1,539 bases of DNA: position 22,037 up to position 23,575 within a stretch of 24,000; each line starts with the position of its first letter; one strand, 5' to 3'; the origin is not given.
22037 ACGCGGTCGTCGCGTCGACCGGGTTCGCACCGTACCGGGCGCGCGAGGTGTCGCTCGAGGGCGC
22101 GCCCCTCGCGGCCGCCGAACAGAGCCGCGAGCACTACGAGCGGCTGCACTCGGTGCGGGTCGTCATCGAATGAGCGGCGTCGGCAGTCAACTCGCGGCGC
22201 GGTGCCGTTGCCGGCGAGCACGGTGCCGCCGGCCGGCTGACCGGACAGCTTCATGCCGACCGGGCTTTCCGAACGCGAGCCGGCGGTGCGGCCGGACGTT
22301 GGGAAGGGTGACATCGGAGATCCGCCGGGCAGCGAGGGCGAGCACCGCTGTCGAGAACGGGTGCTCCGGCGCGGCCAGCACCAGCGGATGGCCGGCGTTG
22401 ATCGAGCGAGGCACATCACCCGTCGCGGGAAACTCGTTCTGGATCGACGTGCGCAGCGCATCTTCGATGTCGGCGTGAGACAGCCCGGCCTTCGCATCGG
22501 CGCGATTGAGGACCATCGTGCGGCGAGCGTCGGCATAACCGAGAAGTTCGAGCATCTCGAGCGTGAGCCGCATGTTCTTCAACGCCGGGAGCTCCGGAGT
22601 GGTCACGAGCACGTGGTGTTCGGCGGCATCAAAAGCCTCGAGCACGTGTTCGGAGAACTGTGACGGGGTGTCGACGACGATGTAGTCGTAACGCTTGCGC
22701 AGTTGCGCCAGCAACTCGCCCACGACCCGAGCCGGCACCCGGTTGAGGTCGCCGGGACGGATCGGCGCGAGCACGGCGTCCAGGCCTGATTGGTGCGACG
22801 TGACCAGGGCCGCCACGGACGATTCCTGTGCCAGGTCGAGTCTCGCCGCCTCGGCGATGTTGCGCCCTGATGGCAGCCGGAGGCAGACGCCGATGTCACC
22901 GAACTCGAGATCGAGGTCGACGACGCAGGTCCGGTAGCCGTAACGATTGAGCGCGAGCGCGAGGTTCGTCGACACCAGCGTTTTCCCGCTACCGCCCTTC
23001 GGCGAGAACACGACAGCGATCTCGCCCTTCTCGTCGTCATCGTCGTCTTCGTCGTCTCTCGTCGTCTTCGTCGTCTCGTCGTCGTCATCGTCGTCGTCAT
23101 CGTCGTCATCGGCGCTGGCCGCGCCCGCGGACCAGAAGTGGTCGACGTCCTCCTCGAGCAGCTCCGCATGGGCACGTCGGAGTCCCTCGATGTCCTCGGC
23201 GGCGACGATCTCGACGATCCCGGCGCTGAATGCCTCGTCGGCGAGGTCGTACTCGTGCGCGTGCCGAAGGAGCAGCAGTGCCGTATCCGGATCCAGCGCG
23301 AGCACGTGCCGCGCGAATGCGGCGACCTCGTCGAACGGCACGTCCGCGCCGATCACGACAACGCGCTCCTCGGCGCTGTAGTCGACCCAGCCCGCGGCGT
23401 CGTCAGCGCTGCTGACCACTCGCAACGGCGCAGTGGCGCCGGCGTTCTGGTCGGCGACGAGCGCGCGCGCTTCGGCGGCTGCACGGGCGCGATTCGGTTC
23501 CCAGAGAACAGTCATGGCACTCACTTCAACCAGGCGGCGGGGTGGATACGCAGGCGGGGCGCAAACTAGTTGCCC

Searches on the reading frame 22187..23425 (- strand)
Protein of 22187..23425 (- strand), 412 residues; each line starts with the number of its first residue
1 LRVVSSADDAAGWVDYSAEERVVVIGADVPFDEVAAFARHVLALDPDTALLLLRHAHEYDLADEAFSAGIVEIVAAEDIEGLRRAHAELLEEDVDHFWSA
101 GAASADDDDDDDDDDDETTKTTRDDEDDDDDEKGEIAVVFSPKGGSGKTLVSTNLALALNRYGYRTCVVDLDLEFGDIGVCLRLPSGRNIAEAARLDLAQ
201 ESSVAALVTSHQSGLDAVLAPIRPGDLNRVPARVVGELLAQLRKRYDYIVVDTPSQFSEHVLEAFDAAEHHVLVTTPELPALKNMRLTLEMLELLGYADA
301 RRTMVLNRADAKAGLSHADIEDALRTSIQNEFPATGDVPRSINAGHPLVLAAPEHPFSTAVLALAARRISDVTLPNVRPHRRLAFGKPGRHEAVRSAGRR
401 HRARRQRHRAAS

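Call 66: search_protein_families(library=pfam, proteins=[window:22187-23425:-], max_evalue=0.00001)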
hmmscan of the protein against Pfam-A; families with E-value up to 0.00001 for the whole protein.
window:22187-23425:- (412 aa): 4 families
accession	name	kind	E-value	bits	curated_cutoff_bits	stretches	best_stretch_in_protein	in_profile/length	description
PF10609.15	ParA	-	5.3e-13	49.4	27.1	1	136-293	5-161/246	NUBPL iron-transfer P-loop NTPase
PF13614.12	AAA_31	-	2.9e-12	47.3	27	1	136-293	3-165/177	AAA domain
PF01656.29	CbiA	-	1.7e-10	41.3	25.4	1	138-324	2-100/125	CobQ/CobB/MinD/ParA nucleotide binding domain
PF09140.17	MipZ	-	3.1e-07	30.4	20.7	1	137-270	3-124/262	ATPase MipZ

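Call 86: search_dna_similar(query=window:22187-23425:-, collection=plasmids, mode=protein, max_evalue=1e-10, max_rows=40)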
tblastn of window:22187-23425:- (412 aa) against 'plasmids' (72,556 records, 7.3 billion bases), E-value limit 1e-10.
Records with a match: 8; places in all: 8; records where one place covers at least 80% of the query: 0.
Best place of each record, by identity: <60% 8.
By first word of the organism name: Arthrobacter 1; Pseudarthrobacter 1; Paenibacillus 1; Vescimonas 1; Virgibacillus 1; Fusobacterium 1; Alkaliphilus 1; Paraburkholderia 1.
By predicted mobility (MOB-suite, as given by PLSDB): non-mobilizable 7; conjugative 1.
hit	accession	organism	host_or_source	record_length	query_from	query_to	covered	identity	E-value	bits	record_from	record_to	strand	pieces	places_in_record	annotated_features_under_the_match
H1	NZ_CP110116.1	Arthrobacter sp. YA7-1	Solanum lycopersicum,Tomato (Solanum ...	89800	134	367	57%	34.7%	5e-32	135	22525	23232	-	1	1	AAA family ATPase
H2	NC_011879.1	Pseudarthrobacter chlorophenolicus A6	-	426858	134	349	52%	34.9%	1e-27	123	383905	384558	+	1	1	AAA family ATPase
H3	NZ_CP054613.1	Paenibacillus cellulosilyticus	cell culture,soil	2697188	134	369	57%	29.4%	2e-12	77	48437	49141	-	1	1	none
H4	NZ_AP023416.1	Vescimonas fastidiosa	Homo sapiens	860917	134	388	62%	27.1%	6e-11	72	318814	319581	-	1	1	minD: septum site-determining protein MinD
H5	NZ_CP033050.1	Virgibacillus halodenitrificans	cell culture,Red Sea lagoons-Mangrove ...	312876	136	387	61%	27.2%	6e-12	75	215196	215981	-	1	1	P-loop NTPase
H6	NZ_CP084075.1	Fusobacterium vincentii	-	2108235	136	375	58%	27.4%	9e-11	72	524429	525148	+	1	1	none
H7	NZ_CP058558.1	Alkaliphilus sp. B6464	-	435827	139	378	58%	24.6%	1e-14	84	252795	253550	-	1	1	AAA family ATPase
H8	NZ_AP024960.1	Paraburkholderia terrae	-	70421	133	349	53%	24.5%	1e-11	74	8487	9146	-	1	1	AAA family ATPase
